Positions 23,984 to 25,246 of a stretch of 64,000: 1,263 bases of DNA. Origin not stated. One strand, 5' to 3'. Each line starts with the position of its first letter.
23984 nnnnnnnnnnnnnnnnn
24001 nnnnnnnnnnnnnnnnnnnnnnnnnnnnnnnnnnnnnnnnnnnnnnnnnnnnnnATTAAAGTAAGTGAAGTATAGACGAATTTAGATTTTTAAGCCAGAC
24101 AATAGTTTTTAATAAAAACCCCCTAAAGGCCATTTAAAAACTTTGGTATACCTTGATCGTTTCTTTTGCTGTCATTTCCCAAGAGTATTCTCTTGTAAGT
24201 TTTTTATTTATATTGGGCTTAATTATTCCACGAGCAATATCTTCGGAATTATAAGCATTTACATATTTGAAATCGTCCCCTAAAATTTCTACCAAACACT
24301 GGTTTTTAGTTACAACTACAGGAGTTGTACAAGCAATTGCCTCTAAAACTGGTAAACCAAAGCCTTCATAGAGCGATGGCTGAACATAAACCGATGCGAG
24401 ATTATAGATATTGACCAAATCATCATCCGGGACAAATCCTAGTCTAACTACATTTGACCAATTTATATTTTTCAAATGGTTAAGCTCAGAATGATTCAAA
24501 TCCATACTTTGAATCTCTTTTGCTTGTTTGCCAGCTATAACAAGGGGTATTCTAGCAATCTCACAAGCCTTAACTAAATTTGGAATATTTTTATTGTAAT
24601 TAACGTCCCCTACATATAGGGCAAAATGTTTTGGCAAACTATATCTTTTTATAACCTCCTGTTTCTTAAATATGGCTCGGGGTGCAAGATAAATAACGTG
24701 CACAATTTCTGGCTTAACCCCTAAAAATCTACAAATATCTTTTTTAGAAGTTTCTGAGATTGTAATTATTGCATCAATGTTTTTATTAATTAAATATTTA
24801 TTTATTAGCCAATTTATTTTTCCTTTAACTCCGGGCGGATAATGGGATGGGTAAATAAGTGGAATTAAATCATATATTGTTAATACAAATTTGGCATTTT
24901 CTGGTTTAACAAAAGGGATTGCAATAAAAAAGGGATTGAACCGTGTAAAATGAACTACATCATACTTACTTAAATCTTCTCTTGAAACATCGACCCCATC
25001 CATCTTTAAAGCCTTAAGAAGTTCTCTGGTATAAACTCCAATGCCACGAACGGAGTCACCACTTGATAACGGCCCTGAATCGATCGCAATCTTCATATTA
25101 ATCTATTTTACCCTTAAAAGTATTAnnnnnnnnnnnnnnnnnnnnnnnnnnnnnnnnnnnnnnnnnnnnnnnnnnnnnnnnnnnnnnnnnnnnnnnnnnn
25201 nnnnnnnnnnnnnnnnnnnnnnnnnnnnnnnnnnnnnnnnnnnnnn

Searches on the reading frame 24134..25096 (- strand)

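Call 10: search_protein_families(library=pfam, proteins=[window:24134-25096:-], max_evalue=0.001)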
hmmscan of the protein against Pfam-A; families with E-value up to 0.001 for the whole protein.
window:24134-25096:- (320 aa): 6 families
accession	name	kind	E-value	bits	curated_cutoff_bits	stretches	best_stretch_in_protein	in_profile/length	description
PF00534.26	Glycos_transf_1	-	3.3e-25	89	26.4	1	155-295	14-156/172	Glycosyl transferases group 1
PF13692.12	Glyco_trans_1_4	-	5.6e-19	69.2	27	1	159-292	4-137/142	Glycosyl transferases group 1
PF13439.12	Glyco_transf_4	-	4.6e-12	46.7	28.5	1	44-136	72-163/170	Glycosyltransferase Family 4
PF20706.3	GT4-conflict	-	1e-10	41.6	26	1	175-279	218-327/385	Family 4 Glycosyltransferase in conflict systems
PF13579.12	Glyco_trans_4_4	-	1e-06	29.6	29.7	1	43-136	70-156/158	Glycosyl transferase 4-like domain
PF13524.12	Glyco_trans_1_2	-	0.00012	22.5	25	1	183-291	15-108/144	Glycosyl transferase-like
